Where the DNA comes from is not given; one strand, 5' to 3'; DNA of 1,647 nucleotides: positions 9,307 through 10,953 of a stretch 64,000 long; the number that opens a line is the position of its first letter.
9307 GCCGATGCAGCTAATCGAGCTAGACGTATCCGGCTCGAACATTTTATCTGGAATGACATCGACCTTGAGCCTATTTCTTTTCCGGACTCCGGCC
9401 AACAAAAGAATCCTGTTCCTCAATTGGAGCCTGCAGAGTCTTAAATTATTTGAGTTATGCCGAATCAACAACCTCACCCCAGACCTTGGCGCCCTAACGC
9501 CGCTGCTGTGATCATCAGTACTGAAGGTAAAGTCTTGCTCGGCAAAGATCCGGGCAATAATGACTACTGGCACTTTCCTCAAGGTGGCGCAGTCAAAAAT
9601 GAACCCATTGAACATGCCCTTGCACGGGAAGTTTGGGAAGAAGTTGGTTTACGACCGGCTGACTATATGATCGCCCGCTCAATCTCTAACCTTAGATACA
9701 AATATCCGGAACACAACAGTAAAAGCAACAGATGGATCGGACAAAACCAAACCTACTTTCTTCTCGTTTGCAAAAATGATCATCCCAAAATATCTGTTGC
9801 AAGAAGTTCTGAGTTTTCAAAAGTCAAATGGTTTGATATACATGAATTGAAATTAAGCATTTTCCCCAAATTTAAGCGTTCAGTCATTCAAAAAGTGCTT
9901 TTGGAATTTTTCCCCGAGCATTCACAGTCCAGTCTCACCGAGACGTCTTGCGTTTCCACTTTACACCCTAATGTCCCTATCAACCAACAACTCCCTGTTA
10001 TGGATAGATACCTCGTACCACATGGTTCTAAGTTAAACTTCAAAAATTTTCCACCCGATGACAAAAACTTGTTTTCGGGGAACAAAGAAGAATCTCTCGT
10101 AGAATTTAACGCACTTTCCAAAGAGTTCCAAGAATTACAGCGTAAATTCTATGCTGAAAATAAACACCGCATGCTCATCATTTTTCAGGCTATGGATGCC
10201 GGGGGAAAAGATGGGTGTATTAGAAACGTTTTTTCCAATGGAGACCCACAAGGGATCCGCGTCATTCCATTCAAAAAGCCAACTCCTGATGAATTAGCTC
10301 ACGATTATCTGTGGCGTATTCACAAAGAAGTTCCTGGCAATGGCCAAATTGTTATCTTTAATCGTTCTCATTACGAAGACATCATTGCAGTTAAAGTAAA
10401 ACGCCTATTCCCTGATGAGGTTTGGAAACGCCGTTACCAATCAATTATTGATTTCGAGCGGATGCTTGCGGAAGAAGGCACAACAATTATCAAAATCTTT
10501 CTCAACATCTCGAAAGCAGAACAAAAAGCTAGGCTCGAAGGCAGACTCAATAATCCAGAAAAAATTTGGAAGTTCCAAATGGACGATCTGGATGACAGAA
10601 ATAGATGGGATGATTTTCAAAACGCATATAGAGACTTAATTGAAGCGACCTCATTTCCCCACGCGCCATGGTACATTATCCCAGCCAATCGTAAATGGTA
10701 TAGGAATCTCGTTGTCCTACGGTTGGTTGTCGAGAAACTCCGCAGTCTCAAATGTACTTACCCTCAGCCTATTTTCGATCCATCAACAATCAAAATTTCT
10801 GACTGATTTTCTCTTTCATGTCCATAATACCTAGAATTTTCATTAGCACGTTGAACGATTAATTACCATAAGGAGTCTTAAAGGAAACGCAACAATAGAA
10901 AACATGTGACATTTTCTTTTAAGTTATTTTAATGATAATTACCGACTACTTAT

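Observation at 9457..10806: RppH-like Nudix hydrolase fused to PPK2: a possible writer/eraser of nucleoside polyphosphates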

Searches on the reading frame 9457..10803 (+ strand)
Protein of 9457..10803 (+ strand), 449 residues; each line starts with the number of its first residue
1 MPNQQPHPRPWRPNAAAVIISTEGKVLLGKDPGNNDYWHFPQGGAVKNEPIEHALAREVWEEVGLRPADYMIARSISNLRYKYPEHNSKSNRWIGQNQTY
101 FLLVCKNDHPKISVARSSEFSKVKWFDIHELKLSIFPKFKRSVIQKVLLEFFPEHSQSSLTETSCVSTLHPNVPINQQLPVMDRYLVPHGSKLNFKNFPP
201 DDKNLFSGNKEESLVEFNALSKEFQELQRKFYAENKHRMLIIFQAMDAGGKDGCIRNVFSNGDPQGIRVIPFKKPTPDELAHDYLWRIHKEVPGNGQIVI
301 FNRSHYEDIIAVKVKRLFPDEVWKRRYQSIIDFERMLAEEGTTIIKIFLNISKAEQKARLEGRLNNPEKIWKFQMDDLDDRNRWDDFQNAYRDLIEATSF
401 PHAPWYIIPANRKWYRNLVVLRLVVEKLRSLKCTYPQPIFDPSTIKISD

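Call 3: search_protein_families(library=pfam, proteins=[window:9457-10803:+], max_evalue=0.01)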
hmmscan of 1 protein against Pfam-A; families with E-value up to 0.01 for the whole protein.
window:9457-10803:+ (449 aa): 2 families
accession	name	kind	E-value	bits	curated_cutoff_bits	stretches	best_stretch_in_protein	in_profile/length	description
PF03976.20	PPK2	-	9.4e-69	231.9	22.3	1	210-429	4-222/229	Polyphosphate kinase 2 (PPK2)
PF00293.34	NUDIX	-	8.6e-19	68.3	21.1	1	12-145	3-132/134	NUDIX domain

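Call 4: search_protein_families(library=ncbifam, proteins=[window:9457-10803:+], max_evalue=0.01)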
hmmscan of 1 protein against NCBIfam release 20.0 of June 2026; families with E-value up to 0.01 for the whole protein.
window:9457-10803:+ (449 aa): 17 families
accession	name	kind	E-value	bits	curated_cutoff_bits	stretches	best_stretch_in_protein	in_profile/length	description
TIGR03709.1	PPK2_rel_1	subfamily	8.2e-104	346.5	247.2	1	183-442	2-260/264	PPK2 family polyphosphate kinase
NF042973.1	ADPpolyPPhtase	equivalog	4.1e-81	272.3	450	1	183-437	4-269/285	ADP-polyphosphate phosphotransferase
TIGR03708.1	poly_P_AMP_trns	equivalog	2.8e-56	191.2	547.65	1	216-429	278-490/493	polyphosphate:AMP phosphotransferase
NF050016.1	PolyPhAMPPhtase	equivalog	3.1e-43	148.1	800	1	219-429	257-470/472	polyphosphate:AMP phosphotransferase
TIGR03707.1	PPK2_P_aer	equivalog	6.4e-43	147.1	301.8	1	216-428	10-221/230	polyphosphate kinase 2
NF001937.0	PRK00714.1-4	equivalog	7.3e-26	90.7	139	1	10-154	6-154/161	RNA pyrophosphohydrolase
NF001934.0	PRK00714.1-1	equivalog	7.9e-23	80.8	241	1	11-152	7-152/176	RNA pyrophosphohydrolase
NF001938.0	PRK00714.1-5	equivalog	8.9e-23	80.5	116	1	7-151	8-166/172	RNA pyrophosphohydrolase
NF001936.0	PRK00714.1-3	equivalog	1.4e-21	77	118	1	10-152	5-149/155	RNA pyrophosphohydrolase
NF001935.0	PRK00714.1-2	equivalog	2.4e-18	66.3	259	1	11-151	7-151/183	RNA pyrophosphohydrolase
NF006530.0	PRK08999.1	equivalog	8e-10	38.2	245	1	15-87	9-81/315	Nudix family hydrolase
TIGR00586.1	mutt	equivalog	1.7e-07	31.3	97.9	1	15-147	8-127/129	8-oxo-dGTP diphosphatase MutT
NF006961.0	PRK09438.1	equivalog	1.8e-07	30.7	103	1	13-147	8-145/151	dihydroneopterin triphosphate diphosphatase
NF041652.1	Nud_hyd_Dein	equivalog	1.2e-05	25.6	200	1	15-66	16-73/152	Nudix hydrolase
NF008044.0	PRK10776.1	equivalog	2.2e-05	24.3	148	1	35-147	30-126/130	8-oxo-dGTP diphosphatase MutT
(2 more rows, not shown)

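Call 5: search_solved_structures(query=window:9457-10803:+, max_evalue=0.001, show_alignments=3)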
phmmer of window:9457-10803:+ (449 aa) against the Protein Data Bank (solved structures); distinct sequences matched with E-value up to 0.001: 34.
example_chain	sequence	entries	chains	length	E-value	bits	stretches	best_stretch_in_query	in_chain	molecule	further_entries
5lc9_A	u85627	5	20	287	1.6e-94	320.7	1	182-439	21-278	Polyphosphate:AMP phosphotransferase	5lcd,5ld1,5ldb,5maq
5o6k_A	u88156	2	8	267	1.5e-93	317.5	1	183-439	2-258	Polyphosphate:AMP phosphotransferase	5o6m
6aqe_A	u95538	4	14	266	6.6e-70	239.6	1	182-447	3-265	molecule A | PPK2 domain-containing protein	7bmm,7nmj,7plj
9igq_A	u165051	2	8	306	3.6e-65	224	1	190-437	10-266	Polyphosphate--nucleotide phosphotransferase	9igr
3rhf_A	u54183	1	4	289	1.2e-63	218.9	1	190-443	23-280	Putative polyphosphate kinase 2 family protein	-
6an9_A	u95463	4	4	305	4.8e-59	203.7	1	203-438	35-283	Polyphosphate:AMP phosphotransferase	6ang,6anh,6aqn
6au0_A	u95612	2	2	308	5.3e-59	203.6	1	203-438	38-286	Polyphosphate:AMP phosphotransferase | PPK3 Class III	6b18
3czp_A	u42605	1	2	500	6.1e-58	200.1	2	235-428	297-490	Putative polyphosphate kinase 2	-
9gia_A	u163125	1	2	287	1.4e-40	142.9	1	210-427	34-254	Polyphosphate-AMP phosphotransferase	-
9gp9_A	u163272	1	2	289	1.9e-36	129.2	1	215-424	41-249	Polyphosphate kinase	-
9h8j_B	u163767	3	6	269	9e-36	127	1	227-424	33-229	Polyphosphate kinase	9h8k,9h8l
5llf_A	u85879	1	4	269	7.4e-31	110.8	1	229-426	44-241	Polyphosphate kinase 2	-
5ll0_A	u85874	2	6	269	3.7e-30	108.5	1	229-426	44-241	Polyphosphate kinase 2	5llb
4yeg_A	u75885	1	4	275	3.8e-30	108.5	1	229-426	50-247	Polyphosphate kinase 2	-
5llb_C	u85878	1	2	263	3.9e-30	108.4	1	229-426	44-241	Polyphosphate kinase 2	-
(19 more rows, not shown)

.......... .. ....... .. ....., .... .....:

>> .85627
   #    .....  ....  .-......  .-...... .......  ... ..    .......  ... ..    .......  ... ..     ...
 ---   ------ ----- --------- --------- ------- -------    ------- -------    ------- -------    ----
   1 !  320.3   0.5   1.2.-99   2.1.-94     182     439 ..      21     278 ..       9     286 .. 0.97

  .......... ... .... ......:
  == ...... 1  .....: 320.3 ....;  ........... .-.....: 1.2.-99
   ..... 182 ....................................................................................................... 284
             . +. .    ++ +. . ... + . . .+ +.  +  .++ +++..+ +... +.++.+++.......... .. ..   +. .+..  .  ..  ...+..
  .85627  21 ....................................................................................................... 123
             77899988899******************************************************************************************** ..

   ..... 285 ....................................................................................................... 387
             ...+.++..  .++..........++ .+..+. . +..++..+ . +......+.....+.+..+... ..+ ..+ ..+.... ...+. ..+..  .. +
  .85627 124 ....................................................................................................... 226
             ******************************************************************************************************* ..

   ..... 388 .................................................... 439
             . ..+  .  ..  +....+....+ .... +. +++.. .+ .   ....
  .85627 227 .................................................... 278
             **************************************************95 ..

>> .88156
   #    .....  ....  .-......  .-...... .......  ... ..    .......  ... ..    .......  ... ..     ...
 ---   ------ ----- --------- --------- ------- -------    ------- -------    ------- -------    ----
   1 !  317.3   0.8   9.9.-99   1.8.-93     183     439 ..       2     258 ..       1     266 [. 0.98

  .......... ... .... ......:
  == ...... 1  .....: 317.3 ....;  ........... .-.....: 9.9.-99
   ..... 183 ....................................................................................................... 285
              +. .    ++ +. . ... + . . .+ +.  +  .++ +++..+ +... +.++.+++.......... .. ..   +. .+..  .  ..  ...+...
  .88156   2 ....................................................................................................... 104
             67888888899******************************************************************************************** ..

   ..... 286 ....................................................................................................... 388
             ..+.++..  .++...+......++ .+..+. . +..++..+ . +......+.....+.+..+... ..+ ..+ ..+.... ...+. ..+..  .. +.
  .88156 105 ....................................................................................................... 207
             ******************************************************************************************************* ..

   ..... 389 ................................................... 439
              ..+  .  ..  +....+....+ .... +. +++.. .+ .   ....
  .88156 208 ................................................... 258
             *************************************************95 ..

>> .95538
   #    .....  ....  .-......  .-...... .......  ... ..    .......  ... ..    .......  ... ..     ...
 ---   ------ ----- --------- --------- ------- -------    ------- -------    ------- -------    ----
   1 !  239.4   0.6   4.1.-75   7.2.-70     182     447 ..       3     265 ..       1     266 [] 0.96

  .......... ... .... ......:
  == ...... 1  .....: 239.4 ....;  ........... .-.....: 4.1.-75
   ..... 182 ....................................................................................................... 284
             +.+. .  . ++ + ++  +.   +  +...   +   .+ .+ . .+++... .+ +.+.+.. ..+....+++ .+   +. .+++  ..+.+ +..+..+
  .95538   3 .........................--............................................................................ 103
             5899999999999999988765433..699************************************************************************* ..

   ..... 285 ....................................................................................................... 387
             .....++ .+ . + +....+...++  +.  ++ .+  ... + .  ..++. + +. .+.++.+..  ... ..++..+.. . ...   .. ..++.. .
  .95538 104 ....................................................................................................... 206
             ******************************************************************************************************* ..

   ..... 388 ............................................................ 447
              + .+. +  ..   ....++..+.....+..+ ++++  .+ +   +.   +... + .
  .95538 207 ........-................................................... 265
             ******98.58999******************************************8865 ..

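Call 6: find_homologous_proteins(query=window:9457-10803:+, max_evalue=1e-10)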
Query window:9457-10803:+ (449 aa): 6933 proteins with E <= 1e-10 among 8000 candidates; the best 120 are listed.
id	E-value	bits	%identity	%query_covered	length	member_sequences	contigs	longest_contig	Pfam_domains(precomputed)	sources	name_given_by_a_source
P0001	0.0e+0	1052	100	100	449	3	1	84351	PF03976.21,PF00293.35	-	-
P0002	7.7e-238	808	76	99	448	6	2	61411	PF03976.21,PF00293.35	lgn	-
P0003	4.4e-199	680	63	99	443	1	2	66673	PF03976.21,PF00293.35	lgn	-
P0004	2.2e-197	675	64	98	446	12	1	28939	PF03976.21,PF00293.35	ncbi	ncbi:MAG: NUDIX domain-containing protein [Akkermansia sp.]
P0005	9.4e-197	673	64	100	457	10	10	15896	PF03976.21,PF00293.35,PF14815.13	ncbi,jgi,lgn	jgi:PPK2 family polyphosphate:nucleotide phosphotransferase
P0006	3.3e-196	671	64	99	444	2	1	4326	PF03976.21,PF00293.35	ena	-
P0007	8.5e-196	670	64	98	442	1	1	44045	PF03976.21,PF00293.35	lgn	-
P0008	2.5e-191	655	65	98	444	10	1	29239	PF03976.21,PF00293.35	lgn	-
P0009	9.1e-191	653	63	99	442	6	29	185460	PF03976.21,PF00293.35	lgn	-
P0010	2.1e-189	648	62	98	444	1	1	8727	PF03976.21,PF00293.35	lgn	-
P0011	1.0e-188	646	62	100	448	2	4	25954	PF03976.21,PF00293.35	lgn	-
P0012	1.4e-188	646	61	99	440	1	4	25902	PF03976.21,PF00293.35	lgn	-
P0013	2.9e-188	645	61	99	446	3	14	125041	PF03976.21,PF00293.35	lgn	-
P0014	7.8e-187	640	61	100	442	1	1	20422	PF03976.21,PF00293.35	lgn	-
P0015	2.3e-186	638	60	99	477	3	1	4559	PF03976.21,PF00293.35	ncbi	-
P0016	3.5e-186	638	60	99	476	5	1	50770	PF03976.21,PF00293.35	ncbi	-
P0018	6.2e-185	634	63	96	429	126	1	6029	PF03976.21,PF00293.35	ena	-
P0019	8.0e-185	633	60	100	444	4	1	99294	PF03976.21,PF00293.35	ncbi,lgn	-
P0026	3.0e-167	575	56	98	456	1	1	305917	PF03976.21,PF00293.35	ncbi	-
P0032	2.8e-161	556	55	98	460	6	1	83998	PF03976.21,PF00293.35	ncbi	-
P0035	4.8e-160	552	54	97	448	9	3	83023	PF03976.21,PF00293.35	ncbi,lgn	-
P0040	1.4e-151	524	49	98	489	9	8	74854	PF03976.21,PF00293.35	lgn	-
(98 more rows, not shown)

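Call 20: find_related_loci(query=A1, collection=genome_contigs, flank=6000)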
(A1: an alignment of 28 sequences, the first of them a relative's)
Query A1 (449 aa) in genome_contigs; peptide patterns used: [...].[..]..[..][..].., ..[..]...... (x = any residue, [..] = any of these).
600 stretches matched a pattern (row limit reached: there are more); 592 encode a relative of the query (tblastn E <= 1e-3); the best 80 are kept; 80 distinct loci.
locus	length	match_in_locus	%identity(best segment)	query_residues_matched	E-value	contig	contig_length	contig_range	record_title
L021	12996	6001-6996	53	121-449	4e-112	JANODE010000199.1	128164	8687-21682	MAG: Akkermansiaceae bacterium isolate VAR_17_metabat_196 VAR_17_k141_2472174, whole genome shotgun sequence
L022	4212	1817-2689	56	165-449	3e-105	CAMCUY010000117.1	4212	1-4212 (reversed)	MAG: Akkermansia muciniphila isolate MiE-16apr19-289 genome assembly, contig: MiE-16apr19-C54805, whole genome shotgun s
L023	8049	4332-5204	55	156-449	6e-103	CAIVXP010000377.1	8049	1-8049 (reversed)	MAG: Akkermansiaceae bacterium isolate Loclat_bin-04994 genome assembly, contig: bin-04994:377/405, whole genome shotgun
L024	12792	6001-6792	59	185-447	3e-102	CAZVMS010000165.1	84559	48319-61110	MAG TPA_asm: uncultured Haloferula sp. isolate SRP118108_co2_29 genome assembly, contig: k141_1142970, whole genome shot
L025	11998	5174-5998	57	179-449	2e-101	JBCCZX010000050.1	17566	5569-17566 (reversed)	MAG: Verrucomicrobiota bacterium isolate P01_F01_bin.45 k141_790525_length_17566_cov_9.1408, whole genome shotgun sequen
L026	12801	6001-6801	57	182-448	8e-99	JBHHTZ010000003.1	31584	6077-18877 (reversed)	MAG: Anaerolineae bacterium isolate S.6.sp3_bin.4 NODE_173_length_31584_cov_7.319198, whole genome shotgun sequence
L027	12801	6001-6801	53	181-447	6e-97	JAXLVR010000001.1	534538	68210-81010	MAG: Anaerolineales bacterium isolate STL-CHL2 C1.270.fa-1, whole genome shotgun sequence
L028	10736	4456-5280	50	172-447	5e-96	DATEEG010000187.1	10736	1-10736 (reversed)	MAG TPA_asm: Acidimicrobiia bacterium isolate SMAG_U8727 k141_1649090, whole genome shotgun sequence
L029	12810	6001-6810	54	178-447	3e-95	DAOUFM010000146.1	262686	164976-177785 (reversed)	MAG TPA_asm: Anaerolineaceae bacterium isolate R115_23 k127_29521, whole genome shotgun sequence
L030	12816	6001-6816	52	177-448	3e-95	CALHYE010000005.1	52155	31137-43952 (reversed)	MAG: uncultured Bellilinea sp. isolate N1_Bin_Bin_197_sub_3 genome assembly, contig: c_000001537822, whole genome shotgu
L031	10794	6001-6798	53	182-447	9e-94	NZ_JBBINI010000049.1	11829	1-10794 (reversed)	MAG: Meiothermus sp. isolate BQF170218_bin_252 NODE_1810_length_11829_cov_10.0111, whole genome shotgun sequence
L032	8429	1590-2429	52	171-449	6e-93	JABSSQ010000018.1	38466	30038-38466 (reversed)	MAG: Verrucomicrobiales bacterium isolate DT_116 DT-Verrucomicrobiales-1_scaffold_18, whole genome shotgun sequence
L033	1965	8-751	53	191-438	3e-96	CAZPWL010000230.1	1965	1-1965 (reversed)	MAG TPA_asm: uncultured Anaerolineaceae bacterium isolate SRP192927_co7_611 genome assembly, contig: NODE_175002_length_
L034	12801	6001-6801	51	182-448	6e-91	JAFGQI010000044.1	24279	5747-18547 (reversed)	MAG: Anaerolineales bacterium isolate Zod_Metabat.740 k87_2960511, whole genome shotgun sequence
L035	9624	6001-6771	52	182-438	5e-91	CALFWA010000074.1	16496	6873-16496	MAG: uncultured Caldilinea sp. isolate H1_Bin_METABAT__114_1 genome assembly, contig: c_000000565429, whole genome shotg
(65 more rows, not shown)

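Call 21: find_homologous_proteins(query=window:9457-10803:+, region=1-160, max_evalue=0.00001)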
Query window:9457-10803:+, residues 1-160 (160 aa): 29 proteins with E <= 0.00001 among 87 candidates.
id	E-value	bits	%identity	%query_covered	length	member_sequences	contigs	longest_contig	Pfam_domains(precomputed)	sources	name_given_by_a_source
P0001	6.8e-105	366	100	100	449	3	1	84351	PF03976.21,PF00293.35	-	-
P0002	4.3e-73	262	76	94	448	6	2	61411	PF03976.21,PF00293.35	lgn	-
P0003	1.6e-60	222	64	93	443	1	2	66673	PF03976.21,PF00293.35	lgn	-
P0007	1.1e-58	215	64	93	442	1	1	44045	PF03976.21,PF00293.35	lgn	-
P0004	6.4e-58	213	67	89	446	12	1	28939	PF03976.21,PF00293.35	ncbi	ncbi:MAG: NUDIX domain-containing protein [Akkermansia sp.]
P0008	7.9e-58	213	65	91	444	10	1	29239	PF03976.21,PF00293.35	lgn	-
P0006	9.6e-58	212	60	95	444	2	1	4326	PF03976.21,PF00293.35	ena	-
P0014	2.4e-57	211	60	98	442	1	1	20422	PF03976.21,PF00293.35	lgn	-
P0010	2.4e-56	208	61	91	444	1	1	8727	PF03976.21,PF00293.35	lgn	-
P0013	5.8e-56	207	61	92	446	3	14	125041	PF03976.21,PF00293.35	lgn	-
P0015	1.2e-54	202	57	97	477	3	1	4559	PF03976.21,PF00293.35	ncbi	-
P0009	4.4e-54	201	60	92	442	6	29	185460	PF03976.21,PF00293.35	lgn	-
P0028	5.8e-54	200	61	92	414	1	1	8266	PF03976.21,PF00293.35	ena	-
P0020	1.3e-53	199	61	92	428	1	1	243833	PF03976.21,PF00293.35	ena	-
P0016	1.4e-53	199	59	92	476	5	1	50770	PF03976.21,PF00293.35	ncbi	-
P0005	3.7e-49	185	57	94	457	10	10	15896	PF03976.21,PF00293.35,PF14815.13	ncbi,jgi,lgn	jgi:PPK2 family polyphosphate:nucleotide phosphotransferase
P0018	1.5e-47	179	59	83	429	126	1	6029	PF03976.21,PF00293.35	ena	-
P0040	3.3e-37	146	48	89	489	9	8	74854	PF03976.21,PF00293.35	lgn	-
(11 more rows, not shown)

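Call 22: list_cluster_members(proteins=[P0001, P0004, P0005, P0016, P0018, P0019, P0026, P0032, P0035, P0009])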
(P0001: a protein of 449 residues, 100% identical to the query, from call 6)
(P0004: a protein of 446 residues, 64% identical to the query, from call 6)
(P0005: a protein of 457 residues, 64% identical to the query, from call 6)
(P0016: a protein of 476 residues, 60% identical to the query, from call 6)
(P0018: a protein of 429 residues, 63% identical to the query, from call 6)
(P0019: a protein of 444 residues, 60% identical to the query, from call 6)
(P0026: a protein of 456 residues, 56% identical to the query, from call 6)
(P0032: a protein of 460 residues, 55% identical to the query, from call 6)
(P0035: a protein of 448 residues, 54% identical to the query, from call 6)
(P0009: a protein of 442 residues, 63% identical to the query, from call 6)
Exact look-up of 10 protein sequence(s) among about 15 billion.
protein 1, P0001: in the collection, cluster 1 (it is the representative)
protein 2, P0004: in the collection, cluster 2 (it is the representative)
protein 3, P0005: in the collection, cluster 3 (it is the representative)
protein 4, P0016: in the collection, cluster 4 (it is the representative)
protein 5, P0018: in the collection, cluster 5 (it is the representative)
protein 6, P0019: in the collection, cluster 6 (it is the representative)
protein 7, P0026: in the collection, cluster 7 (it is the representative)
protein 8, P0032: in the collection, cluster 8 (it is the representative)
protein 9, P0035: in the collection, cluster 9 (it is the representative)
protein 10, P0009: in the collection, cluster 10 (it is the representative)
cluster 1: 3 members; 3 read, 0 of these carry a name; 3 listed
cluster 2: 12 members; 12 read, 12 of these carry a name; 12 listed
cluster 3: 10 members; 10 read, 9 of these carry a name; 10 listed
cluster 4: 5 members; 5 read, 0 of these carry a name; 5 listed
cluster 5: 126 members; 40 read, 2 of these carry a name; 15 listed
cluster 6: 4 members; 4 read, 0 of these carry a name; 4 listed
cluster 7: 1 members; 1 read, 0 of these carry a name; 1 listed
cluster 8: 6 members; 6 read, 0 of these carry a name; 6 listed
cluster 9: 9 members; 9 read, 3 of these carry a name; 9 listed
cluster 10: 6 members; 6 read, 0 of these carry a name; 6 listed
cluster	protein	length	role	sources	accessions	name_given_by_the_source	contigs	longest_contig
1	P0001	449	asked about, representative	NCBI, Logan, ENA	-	-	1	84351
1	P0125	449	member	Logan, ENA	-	-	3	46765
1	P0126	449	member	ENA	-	-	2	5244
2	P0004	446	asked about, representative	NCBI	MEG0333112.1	MAG: NUDIX domain-containing protein [Akkermansia sp.]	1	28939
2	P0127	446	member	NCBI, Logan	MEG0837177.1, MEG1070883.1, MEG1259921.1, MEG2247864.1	MAG: NUDIX domain-containing protein [Akkermansia sp.]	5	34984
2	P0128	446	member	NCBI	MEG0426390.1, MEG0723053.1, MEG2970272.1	MAG: NUDIX domain-containing protein [Akkermansia sp.]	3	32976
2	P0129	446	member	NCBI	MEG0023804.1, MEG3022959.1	MAG: NUDIX domain-containing protein [Akkermansia sp.]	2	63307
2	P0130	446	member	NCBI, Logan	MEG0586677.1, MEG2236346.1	MAG: NUDIX domain-containing protein [Akkermansia sp.]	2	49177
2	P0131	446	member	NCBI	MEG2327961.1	MAG: NUDIX domain-containing protein [Akkermansia sp.]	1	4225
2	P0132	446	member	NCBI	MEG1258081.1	MAG: NUDIX domain-containing protein [Akkermansia sp.]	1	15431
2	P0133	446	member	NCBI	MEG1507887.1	MAG: NUDIX domain-containing protein [Akkermansia sp.]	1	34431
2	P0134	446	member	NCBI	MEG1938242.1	MAG: NUDIX domain-containing protein [Akkermansia sp.]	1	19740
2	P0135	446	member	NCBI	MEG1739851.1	MAG: NUDIX domain-containing protein [Akkermansia sp.]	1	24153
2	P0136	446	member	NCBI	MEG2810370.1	MAG: NUDIX domain-containing protein [Akkermansia sp.]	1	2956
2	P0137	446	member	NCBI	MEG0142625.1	MAG: NUDIX domain-containing protein [Akkermansia sp.]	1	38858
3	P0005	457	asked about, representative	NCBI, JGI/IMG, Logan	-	PPK2 family polyphosphate:nucleotide phosphotransferase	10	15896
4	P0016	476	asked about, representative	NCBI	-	-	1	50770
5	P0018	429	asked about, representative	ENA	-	-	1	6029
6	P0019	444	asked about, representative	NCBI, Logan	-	-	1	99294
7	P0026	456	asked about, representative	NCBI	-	-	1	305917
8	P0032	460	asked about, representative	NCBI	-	-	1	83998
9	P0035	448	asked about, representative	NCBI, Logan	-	-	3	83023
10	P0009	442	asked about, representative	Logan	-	-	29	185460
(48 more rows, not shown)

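Call 46: predict_structure(alignment_id=A1)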
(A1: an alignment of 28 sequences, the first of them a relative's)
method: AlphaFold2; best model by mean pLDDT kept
length: 449 residues; sequences in the alignment: 28
mean_pLDDT: 86.4   pTM: 0.59
mean pLDDT of the five models: 86.4, 85.6, 85.7, 84.7, 83.9
residues with pLDDT >= 90: 278; 70-90: 134; 50-70: 8; < 50: 29
segments of 3 or more residues with pLDDT < 50: 1-5, 156-179
pLDDT, mean of each block of 10 residues (from residue 1): 59 96 95 88 92 95 96 95 86 92 93 92 94 93 94 60 30 37 87 92 87 92 96 95 89 93 88 76 77 95 84 77 82 94 97 93 89 83 91 93 96 95 96 88 75
secondary structure, 60 per line:
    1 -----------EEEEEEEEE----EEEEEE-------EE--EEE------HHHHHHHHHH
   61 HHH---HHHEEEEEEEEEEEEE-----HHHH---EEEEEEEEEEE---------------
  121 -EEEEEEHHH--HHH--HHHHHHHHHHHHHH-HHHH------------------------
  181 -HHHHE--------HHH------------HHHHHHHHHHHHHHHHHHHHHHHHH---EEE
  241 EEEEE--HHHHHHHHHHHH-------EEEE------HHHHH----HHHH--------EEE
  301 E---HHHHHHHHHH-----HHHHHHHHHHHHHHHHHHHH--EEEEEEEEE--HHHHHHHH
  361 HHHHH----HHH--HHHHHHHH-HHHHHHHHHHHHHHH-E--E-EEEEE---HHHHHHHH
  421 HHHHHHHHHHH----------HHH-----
elements in order: E12-20 E25-30 E42-44 H51-63 E70-82 H88-91 E95-105 E122-127 H138-151 H153-156 H182-185 H210-234 E238-245 H248-259 E267-270 H277-281 H286-289 E298-301 H305-314 H320-339 E342-350 H353-365 H375-382 H384-398 E405-409 H413-431
